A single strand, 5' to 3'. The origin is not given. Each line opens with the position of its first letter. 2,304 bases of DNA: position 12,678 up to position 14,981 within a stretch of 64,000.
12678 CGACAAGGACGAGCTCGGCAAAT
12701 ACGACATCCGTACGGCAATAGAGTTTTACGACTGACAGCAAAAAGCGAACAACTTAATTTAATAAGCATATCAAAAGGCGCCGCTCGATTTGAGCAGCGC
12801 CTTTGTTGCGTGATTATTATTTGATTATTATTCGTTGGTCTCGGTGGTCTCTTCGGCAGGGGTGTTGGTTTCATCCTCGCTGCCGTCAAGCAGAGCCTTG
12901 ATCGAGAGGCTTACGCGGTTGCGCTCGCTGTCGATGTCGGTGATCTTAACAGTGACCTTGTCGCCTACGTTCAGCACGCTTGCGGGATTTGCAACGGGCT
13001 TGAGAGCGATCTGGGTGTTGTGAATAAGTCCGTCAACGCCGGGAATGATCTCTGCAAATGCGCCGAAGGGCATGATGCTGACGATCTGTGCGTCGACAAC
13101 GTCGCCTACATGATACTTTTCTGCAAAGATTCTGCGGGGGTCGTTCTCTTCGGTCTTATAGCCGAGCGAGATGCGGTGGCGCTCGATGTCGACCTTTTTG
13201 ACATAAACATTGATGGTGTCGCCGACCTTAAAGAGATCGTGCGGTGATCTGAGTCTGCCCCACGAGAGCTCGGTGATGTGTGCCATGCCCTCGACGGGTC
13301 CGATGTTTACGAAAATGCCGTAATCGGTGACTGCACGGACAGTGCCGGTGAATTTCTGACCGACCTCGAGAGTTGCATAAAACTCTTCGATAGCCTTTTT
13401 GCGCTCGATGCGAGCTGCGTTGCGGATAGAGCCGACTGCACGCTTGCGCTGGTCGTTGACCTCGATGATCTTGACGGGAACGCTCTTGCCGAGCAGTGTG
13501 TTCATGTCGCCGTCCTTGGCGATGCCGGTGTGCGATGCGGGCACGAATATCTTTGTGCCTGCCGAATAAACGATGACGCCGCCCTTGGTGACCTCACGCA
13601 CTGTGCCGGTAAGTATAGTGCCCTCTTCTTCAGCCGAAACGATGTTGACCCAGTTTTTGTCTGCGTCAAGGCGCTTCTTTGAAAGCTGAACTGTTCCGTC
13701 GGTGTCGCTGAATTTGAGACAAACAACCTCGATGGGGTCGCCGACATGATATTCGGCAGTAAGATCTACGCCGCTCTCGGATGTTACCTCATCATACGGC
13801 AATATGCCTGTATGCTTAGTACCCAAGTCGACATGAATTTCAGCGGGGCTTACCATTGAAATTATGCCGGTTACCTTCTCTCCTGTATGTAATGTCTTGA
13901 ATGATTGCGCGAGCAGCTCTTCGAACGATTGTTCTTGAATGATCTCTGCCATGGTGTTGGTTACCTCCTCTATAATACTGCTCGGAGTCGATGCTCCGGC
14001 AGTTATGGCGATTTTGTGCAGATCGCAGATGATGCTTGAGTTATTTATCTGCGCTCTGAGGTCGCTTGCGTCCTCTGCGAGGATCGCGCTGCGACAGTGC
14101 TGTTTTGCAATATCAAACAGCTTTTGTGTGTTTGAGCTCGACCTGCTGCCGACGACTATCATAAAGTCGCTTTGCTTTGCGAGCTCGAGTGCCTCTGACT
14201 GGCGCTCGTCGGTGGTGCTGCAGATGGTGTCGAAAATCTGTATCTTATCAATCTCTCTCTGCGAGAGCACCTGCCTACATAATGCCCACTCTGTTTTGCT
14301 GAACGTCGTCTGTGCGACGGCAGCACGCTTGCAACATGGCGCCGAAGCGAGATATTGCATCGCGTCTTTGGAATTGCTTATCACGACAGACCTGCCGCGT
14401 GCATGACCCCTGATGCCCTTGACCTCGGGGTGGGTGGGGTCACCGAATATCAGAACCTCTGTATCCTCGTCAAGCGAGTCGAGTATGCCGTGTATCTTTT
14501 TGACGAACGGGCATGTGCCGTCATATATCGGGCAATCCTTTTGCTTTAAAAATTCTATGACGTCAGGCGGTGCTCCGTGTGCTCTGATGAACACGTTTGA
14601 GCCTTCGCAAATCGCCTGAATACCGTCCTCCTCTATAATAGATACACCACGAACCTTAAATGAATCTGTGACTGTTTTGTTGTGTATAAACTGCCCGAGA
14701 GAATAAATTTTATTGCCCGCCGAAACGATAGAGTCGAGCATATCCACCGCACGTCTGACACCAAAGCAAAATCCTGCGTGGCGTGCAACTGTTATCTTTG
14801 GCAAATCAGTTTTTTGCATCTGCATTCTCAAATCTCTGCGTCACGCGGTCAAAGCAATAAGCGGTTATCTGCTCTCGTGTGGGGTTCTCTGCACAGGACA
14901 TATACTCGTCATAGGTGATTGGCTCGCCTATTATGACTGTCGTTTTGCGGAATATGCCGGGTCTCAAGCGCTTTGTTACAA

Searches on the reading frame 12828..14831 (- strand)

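Call 76: search_protein_families(library=pfam, proteins=[window:12828-14831:-], max_evalue=0.00001)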
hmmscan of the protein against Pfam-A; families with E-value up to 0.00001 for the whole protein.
window:12828-14831:- (667 aa): 4 families
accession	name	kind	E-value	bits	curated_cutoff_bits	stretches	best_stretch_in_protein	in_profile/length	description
PF02401.23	LYTB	-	6.3e-81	272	24.5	1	13-294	1-266/267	LytB protein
PF00575.29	S1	-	1.3e-58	195.7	22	4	573-645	2-74/74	S1 RNA binding domain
PF23459.1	S1_RRP5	-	4.5e-10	40.4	27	0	576-643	4-71/72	RRP5 S1 domain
PF21710.3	Spt6_S1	-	4.8e-06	27.2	27.5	0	572-645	13-87/91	Spt6, S1/OB domain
